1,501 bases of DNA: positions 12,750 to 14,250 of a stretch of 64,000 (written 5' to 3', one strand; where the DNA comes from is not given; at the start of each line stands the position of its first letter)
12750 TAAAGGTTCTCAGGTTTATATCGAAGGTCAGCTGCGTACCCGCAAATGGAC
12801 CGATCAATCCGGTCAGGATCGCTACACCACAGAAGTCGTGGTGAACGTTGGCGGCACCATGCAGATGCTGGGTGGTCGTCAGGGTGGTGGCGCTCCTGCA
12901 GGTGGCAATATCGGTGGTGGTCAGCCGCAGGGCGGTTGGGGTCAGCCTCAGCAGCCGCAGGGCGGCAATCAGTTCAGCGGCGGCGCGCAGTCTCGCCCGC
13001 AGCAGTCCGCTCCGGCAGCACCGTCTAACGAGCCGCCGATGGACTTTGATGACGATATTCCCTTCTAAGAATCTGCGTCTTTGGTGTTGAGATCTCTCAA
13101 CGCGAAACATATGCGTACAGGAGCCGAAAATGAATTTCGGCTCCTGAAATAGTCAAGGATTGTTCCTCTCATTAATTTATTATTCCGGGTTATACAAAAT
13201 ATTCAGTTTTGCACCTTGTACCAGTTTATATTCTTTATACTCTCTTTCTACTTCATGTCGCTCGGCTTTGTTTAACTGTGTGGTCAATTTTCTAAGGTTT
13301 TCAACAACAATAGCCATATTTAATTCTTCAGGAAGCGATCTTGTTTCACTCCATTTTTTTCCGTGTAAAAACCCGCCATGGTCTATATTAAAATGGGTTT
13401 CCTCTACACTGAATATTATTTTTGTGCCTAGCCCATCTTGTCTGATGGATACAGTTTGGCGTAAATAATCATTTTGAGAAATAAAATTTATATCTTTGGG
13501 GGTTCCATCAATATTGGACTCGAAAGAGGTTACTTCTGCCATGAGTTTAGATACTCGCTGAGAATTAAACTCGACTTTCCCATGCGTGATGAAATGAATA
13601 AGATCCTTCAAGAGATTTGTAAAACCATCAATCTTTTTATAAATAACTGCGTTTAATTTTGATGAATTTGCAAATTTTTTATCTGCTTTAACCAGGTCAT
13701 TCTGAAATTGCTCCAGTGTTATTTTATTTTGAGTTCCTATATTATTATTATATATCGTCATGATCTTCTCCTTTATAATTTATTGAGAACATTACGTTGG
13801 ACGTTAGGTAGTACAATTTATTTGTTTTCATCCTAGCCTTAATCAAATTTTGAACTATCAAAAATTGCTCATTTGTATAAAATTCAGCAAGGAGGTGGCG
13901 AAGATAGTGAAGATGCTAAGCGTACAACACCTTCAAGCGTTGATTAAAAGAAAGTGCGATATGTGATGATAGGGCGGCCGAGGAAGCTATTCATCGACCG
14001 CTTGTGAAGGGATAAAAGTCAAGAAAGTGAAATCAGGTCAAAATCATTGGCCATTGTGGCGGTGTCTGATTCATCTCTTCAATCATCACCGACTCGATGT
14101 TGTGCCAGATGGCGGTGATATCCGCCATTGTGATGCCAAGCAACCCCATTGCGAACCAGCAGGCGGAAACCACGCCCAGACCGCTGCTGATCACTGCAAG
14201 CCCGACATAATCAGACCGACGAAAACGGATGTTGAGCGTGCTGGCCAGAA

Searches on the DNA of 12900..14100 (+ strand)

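Call 16: search_dna_similar(query=window:12900-14100:+, collection=ecoli_genomes, mode=near, max_rows=25)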
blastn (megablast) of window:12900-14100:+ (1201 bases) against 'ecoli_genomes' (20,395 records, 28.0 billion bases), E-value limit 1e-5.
Records with a match: 5426; places in all: 5844; records where one place covers at least 80% of the query: 22.
Genomes with a match: 5425 of 5426; with a place that covers at least 80% of the query: 22. Places per genome that has any: lowest 1, median 1, highest 2. On chromosomes: 5839 places; on plasmids: 5.
Best place of each record, by identity: 95-99% 5405; 90-95% 1; 80-90% 20.
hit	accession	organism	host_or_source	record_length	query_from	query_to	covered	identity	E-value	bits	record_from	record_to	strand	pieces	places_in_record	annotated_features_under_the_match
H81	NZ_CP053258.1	Escherichia coli strain GF4-3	Guinea fowl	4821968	1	1201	100%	97.6%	0e+0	2058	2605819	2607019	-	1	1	hypothetical protein | ssb1: single-stranded DNA-binding protein SSB1 | yjcB: YjcB family protein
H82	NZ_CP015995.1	Escherichia coli strain S51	poultry meat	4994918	1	1201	100%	90.0%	0e+0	1533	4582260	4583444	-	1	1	hypothetical protein | ssb1: single-stranded DNA-binding protein SSB1 | yjcB: YjcB family protein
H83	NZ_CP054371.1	Escherichia coli strain SCU-316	Homo sapiens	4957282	1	1201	100%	90.0%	0e+0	1533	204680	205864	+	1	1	hypothetical protein | ssb1: single-stranded DNA-binding protein SSB1 | yjcB: YjcB family protein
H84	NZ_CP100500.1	Escherichia coli strain LH50-c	Gallus gallus domesticus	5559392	1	1201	100%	90.0%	0e+0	1533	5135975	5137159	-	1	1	hypothetical protein | ssb1: single-stranded DNA-binding protein SSB1 | yjcB: YjcB family protein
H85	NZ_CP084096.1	Escherichia coli O78 strain 3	Homo sapiens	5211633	1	1201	100%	90.0%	0e+0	1533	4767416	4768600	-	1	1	hypothetical protein | ssb1: single-stranded DNA-binding protein SSB1 | yjcB: YjcB family protein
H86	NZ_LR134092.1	Escherichia coli strain NCTC10444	Calf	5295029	1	1201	100%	90.0%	0e+0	1533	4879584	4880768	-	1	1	hypothetical protein | ssb1: single-stranded DNA-binding protein SSB1 | yjcB: YjcB family protein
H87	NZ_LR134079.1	Escherichia coli strain NCTC9112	missing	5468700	1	1201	100%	90.0%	0e+0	1533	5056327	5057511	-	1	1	hypothetical protein | ssb1: single-stranded DNA-binding protein SSB1 | yjcB: YjcB family protein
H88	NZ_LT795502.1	Escherichia coli strain KV7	Sus scrofa domestica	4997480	1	1201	100%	90.0%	0e+0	1533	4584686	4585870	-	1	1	hypothetical protein | ssb1: single-stranded DNA-binding protein SSB1 | yjcB: YjcB family protein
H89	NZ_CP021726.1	Escherichia coli strain Combat11I9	Homo sapiens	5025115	1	1201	100%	89.7%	0e+0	1517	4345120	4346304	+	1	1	hypothetical protein | ssb1: single-stranded DNA-binding protein SSB1 | yjcB: YjcB family protein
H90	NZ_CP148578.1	Escherichia coli strain Z1322HEC0005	Homo sapiens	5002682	1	1201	100%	89.7%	0e+0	1517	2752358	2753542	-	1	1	hypothetical protein | ssb1: single-stranded DNA-binding protein SSB1 | yjcB: YjcB family protein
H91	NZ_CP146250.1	Escherichia coli strain L26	chicken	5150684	1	1201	100%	89.7%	0e+0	1517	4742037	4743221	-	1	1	hypothetical protein | ssb1: single-stranded DNA-binding protein SSB1 | yjcB: YjcB family protein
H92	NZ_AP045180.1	Escherichia coli strain JNEC-KY204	Homo sapiens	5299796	1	1201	100%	89.7%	0e+0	1517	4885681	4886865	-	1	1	hypothetical protein | ssb1: single-stranded DNA-binding protein SSB1 | yjcB: YjcB family protein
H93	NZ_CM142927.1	Escherichia coli strain UCPROB-002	Homo sapiens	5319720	1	1201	100%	89.7%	0e+0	1517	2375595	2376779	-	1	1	hypothetical protein | ssb1: single-stranded DNA-binding protein SSB1 | yjcB: YjcB family protein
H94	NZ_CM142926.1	Escherichia coli strain UCPROB-001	Homo sapiens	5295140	1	1201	100%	89.7%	0e+0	1517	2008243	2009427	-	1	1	hypothetical protein | ssb1: single-stranded DNA-binding protein SSB1 | yjcB: YjcB family protein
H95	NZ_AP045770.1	Escherichia coli strain 23CRST011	Homo sapiens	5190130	1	1201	100%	89.7%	0e+0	1517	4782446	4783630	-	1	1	hypothetical protein | ssb1: single-stranded DNA-binding protein SSB1 | yjcB: YjcB family protein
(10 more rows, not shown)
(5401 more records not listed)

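Call 30: get_annotated_region(hit=H81, flank=3000)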
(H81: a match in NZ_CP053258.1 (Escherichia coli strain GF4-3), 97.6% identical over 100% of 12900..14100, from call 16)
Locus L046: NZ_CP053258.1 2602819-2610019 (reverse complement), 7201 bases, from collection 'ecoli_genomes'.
description: Escherichia coli strain GF4-3 chromosome, complete genome
organism: Escherichia coli strain GF4-3 (NCBI taxid 562)
replicon: chromosome; assembly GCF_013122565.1
host: Guinea fowl; source: Caecum; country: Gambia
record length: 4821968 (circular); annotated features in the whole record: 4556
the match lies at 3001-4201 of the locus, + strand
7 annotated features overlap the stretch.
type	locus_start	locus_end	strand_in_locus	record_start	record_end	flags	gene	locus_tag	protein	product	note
CDS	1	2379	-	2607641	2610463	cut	uvrA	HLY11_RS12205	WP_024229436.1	excinuclease ABC subunit UvrA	-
CDS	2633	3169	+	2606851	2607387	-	ssb1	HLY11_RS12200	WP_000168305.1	single-stranded DNA-binding protein SSB1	-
CDS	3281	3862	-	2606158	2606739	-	-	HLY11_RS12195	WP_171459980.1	hypothetical protein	-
CDS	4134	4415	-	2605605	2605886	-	yjcB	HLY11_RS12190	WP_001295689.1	YjcB family protein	-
CDS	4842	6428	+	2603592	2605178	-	pdeC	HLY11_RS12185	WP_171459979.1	c-di-GMP phosphodiesterase PdeC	-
CDS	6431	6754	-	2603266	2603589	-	soxS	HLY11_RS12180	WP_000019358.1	superoxide response transcriptional regulator SoxS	-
CDS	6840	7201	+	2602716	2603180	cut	soxR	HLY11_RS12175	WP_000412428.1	redox-sensitive transcriptional activator SoxR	-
